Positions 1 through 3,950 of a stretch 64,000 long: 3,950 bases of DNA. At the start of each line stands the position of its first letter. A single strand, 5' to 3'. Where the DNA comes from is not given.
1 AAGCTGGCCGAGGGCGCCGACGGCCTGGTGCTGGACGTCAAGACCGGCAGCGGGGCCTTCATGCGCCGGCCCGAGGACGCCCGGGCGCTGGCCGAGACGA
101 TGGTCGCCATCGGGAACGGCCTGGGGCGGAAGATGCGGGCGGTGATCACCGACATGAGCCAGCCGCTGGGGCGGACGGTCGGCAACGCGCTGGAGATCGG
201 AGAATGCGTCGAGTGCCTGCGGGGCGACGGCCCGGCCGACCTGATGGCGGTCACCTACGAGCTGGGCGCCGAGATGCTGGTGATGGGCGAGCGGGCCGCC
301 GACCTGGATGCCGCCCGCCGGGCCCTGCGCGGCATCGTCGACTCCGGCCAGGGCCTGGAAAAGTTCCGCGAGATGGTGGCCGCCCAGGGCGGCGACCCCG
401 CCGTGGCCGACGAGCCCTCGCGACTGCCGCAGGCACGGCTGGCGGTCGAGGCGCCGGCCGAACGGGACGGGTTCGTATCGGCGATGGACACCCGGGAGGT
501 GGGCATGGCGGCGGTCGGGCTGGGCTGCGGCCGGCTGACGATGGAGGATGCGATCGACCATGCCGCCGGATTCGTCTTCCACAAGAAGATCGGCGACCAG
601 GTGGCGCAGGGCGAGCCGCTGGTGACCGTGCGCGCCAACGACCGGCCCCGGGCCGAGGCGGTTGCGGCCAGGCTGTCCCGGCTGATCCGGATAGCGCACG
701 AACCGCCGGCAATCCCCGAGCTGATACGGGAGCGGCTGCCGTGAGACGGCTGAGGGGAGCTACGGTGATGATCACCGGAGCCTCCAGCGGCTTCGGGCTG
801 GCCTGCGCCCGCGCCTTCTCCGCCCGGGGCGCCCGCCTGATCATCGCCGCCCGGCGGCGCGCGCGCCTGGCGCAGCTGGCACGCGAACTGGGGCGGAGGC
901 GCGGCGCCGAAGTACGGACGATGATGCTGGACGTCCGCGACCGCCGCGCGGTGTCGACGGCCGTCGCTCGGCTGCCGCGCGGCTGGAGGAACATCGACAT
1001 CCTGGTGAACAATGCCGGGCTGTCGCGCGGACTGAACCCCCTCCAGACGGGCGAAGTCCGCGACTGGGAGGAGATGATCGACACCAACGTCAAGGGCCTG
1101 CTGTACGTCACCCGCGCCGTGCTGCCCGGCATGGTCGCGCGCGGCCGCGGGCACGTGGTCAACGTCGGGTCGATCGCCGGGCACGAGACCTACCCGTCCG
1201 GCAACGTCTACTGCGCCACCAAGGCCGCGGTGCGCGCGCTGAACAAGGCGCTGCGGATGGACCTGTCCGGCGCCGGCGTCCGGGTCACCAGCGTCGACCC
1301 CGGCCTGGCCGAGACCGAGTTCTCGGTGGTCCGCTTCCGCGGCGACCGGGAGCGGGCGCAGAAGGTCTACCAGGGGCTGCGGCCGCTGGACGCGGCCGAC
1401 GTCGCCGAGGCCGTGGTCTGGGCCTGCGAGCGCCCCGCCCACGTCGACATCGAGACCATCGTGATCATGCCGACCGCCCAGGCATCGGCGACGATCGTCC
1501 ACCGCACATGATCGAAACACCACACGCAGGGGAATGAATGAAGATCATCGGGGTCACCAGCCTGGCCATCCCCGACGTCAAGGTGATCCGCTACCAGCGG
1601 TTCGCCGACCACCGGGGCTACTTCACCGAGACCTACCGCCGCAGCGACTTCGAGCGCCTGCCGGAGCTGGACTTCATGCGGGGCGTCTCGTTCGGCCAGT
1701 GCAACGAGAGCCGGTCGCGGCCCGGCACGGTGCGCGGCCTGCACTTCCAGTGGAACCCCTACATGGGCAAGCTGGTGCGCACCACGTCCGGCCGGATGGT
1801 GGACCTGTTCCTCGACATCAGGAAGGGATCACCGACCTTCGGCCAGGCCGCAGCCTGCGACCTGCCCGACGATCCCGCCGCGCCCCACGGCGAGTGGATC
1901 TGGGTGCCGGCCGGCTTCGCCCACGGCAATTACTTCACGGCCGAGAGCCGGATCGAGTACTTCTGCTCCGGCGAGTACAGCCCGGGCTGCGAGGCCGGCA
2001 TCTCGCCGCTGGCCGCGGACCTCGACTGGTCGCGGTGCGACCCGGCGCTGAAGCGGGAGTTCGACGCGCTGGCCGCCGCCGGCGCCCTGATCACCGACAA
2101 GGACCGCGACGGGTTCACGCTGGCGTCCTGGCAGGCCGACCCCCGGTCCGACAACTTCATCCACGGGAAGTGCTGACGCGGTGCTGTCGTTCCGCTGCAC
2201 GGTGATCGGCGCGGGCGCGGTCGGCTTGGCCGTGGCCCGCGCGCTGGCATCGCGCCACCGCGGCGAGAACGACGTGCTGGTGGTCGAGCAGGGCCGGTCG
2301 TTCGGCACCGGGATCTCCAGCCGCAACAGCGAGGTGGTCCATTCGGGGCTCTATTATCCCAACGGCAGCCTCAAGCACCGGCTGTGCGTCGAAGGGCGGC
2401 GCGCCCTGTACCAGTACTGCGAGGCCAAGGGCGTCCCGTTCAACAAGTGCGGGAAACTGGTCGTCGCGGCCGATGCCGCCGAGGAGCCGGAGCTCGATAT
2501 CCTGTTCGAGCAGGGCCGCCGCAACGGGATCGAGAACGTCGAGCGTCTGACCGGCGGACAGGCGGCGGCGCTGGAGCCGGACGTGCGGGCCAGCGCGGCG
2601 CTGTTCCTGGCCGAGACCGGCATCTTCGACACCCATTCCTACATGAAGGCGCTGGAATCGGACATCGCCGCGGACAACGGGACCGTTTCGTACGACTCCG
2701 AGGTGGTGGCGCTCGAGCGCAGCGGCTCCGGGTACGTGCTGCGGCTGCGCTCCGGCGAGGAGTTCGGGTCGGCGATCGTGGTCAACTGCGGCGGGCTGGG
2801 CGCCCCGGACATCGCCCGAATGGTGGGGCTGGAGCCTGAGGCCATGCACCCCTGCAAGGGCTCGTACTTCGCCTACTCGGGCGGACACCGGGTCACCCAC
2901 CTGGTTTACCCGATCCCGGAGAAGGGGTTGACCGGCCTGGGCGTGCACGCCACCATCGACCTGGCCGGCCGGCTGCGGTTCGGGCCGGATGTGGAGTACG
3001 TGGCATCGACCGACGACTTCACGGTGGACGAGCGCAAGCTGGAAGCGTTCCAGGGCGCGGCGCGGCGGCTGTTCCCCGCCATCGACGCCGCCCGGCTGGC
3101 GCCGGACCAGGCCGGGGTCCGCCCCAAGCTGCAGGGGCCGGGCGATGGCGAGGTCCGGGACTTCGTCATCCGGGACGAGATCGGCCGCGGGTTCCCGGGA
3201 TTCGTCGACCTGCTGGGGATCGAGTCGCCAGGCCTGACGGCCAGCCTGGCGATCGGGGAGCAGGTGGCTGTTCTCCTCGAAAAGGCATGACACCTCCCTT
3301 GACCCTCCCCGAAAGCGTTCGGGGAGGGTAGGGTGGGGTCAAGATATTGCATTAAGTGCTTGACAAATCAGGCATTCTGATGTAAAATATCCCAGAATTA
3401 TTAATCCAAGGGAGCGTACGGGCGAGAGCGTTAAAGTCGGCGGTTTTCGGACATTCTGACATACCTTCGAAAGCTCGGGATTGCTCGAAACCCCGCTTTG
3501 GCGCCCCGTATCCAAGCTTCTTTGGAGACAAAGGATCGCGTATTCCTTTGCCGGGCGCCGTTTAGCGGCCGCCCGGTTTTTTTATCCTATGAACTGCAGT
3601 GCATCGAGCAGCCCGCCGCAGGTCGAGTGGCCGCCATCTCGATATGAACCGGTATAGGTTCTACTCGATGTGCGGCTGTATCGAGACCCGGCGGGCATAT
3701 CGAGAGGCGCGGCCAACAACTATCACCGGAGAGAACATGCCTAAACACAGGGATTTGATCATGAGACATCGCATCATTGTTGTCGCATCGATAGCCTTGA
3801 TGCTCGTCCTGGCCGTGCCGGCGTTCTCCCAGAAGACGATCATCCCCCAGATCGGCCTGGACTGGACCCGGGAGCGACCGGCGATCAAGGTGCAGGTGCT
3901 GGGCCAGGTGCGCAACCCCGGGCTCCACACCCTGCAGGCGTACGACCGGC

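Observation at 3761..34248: Two tandem Wzx/Wzy/Wzz sets in one locus: two polysaccharides, or a hybrid locus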

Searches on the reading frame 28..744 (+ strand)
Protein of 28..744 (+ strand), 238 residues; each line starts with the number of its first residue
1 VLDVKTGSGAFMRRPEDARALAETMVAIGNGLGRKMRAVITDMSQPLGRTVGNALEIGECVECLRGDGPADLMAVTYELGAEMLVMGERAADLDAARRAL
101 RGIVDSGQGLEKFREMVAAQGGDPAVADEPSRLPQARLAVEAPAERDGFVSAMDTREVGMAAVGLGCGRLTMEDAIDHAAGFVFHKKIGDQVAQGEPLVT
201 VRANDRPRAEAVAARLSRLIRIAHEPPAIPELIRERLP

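Call 77: search_protein_families(library=pfam, proteins=[window:28-744:+], max_evalue=0.001)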
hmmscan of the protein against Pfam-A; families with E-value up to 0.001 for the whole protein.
window:28-744:+ (238 aa): 2 families
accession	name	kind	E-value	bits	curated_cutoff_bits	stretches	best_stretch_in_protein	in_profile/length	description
PF07831.19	PYNP_C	-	2.5e-22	78.7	27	1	149-223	1-75/75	Pyrimidine nucleoside phosphorylase C-terminal domain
PF00591.27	Glycos_transf_3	-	2.1e-07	31.3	27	1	2-108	137-251/253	Glycosyl transferase family, a/b domain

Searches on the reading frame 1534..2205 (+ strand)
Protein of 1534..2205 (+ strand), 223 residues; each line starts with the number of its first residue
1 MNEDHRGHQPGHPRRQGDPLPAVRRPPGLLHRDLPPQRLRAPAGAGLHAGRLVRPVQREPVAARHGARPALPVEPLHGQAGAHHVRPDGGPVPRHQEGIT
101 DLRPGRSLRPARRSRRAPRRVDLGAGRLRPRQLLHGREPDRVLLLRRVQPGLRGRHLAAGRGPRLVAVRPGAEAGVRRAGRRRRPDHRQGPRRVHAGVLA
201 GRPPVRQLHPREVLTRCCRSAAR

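Call 3: search_protein_families(library=pfam, proteins=[window:1534-2205:+], max_evalue=0.01)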
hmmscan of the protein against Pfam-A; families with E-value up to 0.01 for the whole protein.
window:1534-2205:+ (223 aa): 0 families

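Call 77: search_protein_families(library=pfam, proteins=[window:1538-2176:+], max_evalue=0.001)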
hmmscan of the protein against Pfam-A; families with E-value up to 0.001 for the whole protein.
window:1538-2176:+ (212 aa): 1 family
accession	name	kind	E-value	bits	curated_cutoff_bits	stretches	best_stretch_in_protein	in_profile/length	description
PF00908.23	dTDP_sugar_isom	-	2.3e-37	128.7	27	1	9-194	2-165/168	dTDP-4-dehydrorhamnose 3,5-epimerase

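Call 85: search_protein_families(library=ncbifam, proteins=[window:1538-2176:+], max_evalue=0.00001)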
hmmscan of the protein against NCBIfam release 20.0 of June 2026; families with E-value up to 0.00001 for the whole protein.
window:1538-2176:+ (212 aa): 1 family
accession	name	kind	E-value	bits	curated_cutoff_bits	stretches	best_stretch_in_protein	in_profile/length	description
TIGR01221.1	rmlC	equivalog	5.6e-36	124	155.75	1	6-195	2-172/176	dTDP-4-dehydrorhamnose 3,5-epimerase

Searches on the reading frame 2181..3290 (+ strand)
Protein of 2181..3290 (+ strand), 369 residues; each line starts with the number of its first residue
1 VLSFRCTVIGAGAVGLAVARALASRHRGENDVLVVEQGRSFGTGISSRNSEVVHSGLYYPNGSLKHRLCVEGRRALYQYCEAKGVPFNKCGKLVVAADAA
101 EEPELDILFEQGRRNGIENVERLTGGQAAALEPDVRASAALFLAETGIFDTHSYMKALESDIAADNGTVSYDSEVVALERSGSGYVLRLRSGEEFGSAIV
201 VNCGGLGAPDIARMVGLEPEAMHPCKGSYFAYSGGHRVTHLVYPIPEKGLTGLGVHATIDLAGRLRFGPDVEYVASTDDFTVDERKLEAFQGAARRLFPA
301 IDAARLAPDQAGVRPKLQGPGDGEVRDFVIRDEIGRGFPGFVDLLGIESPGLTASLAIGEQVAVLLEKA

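Call 3: search_protein_families(library=pfam, proteins=[window:2181-3290:+], max_evalue=0.01)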
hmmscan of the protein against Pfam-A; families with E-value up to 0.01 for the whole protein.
window:2181-3290:+ (369 aa): 5 families
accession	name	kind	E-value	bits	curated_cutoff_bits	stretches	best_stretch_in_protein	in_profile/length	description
PF01266.30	DAO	-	4.3e-61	207.8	27.9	1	7-363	3-351/353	FAD dependent oxidoreductase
PF13450.12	NAD_binding_8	-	6.9e-06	26.7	21.9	1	8-50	1-40/68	NAD(P)-binding Rossmann-like domain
PF13454.12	NAD_binding_9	-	1.3e-05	25.7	21.8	0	8-45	2-39/155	FAD-NAD(P)-binding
PF03486.20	HI0933_like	-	0.00016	21.7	50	0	6-44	3-38/244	HI0933-like protein Rossmann domain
PF13738.12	Pyr_redox_3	-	0.00063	19.5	30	0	8-39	2-31/305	Pyridine nucleotide-disulphide oxidoreductase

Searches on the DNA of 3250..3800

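Call 73: search_rna_families(source=window, start=3250, end=3800, threshold=evalue, max_evalue=1)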
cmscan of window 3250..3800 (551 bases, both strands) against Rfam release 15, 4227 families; matches with E-value up to 1: 5.
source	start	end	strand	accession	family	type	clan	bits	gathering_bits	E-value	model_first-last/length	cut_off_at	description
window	3302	3403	-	RF02761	sR084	Gene; sRNA;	-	23.9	95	0.029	1-78/78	no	sR084 sRNA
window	3278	3329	+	RF02761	sR084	Gene; sRNA;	-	22.3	95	0.068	1-78/78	no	sR084 sRNA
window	3497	3583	+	RF02869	ncS025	Gene; sRNA;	-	21.5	46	0.16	1-85/85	no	Burkholderia sRNA 25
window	3290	3342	+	RF02795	Pab91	Gene; snRNA; snoRNA; HACA-box;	-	19.4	71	0.52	1-57/57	no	Pab91 RNA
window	3497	3583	+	RF02631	Hrs13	Gene; sRNA;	-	16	52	0.27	1-82/82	no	Hfq-regulated sRNA 13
